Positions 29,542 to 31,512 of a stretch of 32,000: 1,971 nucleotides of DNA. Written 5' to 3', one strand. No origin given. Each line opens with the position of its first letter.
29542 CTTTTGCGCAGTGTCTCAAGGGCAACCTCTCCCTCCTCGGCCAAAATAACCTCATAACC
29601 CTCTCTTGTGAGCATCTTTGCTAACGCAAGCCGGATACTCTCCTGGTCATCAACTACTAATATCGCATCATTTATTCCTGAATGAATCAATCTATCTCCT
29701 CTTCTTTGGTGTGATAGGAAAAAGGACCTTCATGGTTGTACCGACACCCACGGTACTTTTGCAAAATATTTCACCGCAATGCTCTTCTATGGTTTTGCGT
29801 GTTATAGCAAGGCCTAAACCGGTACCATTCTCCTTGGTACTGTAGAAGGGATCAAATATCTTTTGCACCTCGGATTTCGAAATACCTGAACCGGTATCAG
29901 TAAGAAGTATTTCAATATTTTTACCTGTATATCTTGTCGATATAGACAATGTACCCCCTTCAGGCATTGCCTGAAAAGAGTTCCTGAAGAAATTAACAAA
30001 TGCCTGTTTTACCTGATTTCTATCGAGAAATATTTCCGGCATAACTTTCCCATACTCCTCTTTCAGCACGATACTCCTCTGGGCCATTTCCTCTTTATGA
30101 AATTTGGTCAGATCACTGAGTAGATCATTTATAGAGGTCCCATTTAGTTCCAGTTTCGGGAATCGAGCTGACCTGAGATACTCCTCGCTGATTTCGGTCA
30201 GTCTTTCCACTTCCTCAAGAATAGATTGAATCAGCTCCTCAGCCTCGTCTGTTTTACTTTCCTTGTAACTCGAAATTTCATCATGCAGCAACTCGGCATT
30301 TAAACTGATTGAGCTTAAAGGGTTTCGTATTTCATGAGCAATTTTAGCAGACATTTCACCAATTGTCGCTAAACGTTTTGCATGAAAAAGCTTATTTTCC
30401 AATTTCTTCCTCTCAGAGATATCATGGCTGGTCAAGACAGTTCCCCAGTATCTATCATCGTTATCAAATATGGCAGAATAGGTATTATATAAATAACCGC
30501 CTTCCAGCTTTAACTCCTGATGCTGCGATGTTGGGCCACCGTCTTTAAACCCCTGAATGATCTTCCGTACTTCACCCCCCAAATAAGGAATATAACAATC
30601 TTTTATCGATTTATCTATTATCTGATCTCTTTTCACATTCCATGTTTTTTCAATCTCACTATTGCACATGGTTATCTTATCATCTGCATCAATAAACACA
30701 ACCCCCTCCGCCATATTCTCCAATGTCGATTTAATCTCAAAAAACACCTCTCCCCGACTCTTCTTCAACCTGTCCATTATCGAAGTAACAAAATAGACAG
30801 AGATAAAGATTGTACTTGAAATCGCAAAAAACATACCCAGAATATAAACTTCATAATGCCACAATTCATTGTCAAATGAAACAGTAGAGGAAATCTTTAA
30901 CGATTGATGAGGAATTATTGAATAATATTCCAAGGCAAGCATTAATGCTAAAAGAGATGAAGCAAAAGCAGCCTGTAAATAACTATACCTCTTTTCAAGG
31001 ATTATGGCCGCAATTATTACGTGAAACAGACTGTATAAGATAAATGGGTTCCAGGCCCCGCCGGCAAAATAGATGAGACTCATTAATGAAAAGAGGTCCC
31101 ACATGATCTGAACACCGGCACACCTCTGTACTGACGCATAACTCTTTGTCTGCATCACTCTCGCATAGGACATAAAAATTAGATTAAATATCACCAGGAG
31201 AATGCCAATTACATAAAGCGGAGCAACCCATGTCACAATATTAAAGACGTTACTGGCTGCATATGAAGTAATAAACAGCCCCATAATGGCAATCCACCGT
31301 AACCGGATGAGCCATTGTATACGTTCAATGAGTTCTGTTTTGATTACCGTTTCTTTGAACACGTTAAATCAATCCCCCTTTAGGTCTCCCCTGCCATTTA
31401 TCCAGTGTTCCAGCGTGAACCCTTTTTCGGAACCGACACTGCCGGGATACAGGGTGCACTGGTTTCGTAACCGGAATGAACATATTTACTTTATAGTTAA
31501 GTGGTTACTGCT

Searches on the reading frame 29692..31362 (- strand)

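Call 12: search_protein_families(library=pfam, proteins=[window:29692-31362:-])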
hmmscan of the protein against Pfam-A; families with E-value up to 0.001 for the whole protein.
window:29692-31362:- (556 aa): 7 families
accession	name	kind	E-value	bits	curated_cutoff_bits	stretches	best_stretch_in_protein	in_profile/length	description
PF02518.31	HATPase_c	-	4.7e-21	75.8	26.4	1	447-551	2-110/111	Histidine kinase-, DNA gyrase B-, and HSP90-like ATPase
PF00512.31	HisKA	-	3.4e-14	53.1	26.9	1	335-400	3-62/66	His Kinase A (phospho-acceptor) domain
PF25323.1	6TM_PilS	-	1.9e-09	37.9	27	1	9-154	5-152/189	PilS-like transmembrane domain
PF13596.12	PAS_10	-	2.4e-07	31.8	22.1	1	213-315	4-105/106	PAS domain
PF00989.32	PAS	-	5.1e-06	26.9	22.6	1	211-304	4-102/113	PAS fold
PF13426.13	PAS_9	-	9.9e-06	26.2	27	1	219-317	2-103/103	PAS domain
PF08448.16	PAS_4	-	1.9e-05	25.3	23.1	1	214-319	1-109/110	PAS fold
